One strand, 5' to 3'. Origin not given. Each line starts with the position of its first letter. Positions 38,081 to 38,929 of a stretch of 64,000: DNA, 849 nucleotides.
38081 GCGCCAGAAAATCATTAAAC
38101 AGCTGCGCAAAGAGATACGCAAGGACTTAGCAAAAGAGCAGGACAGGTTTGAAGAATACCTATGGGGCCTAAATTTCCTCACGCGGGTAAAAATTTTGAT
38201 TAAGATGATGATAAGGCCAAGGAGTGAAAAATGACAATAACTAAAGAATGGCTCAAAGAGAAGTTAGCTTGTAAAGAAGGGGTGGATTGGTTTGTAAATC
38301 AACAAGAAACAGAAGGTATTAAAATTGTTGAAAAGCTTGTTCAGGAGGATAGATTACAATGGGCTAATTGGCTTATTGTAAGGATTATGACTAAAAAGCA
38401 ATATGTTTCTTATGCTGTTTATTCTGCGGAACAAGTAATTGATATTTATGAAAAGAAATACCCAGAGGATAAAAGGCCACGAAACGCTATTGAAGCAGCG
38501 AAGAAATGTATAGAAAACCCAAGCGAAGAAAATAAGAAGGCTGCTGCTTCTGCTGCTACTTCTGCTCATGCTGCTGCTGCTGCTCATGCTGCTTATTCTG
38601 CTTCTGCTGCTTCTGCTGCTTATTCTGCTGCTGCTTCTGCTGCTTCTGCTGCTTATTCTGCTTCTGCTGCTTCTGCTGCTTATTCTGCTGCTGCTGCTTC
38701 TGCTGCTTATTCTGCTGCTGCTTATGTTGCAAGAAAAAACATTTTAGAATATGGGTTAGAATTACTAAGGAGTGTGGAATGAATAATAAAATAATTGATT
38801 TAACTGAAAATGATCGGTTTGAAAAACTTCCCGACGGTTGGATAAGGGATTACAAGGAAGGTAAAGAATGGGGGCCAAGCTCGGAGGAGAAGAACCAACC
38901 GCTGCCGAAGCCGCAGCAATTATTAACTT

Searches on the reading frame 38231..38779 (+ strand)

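Call 89: search_protein_families(library=pfam, proteins=[window:38231-38779:+], max_evalue=0.001)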
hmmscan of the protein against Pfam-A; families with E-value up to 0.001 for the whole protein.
window:38231-38779:+ (183 aa): 3 families
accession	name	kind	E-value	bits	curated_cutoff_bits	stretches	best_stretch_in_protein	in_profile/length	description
PF21805.3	Imm5_like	-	1.6e-08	34.9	25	1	53-162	6-112/129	Imm-5 like putative immunity protein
PF22011.2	DUF6931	-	2.9e-05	24.6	27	1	33-178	2-144/145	Family of unknown function (DUF6931)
PF14423.12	Imm5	-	0.00047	20.8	25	1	56-145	36-122/186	Immunity protein Imm5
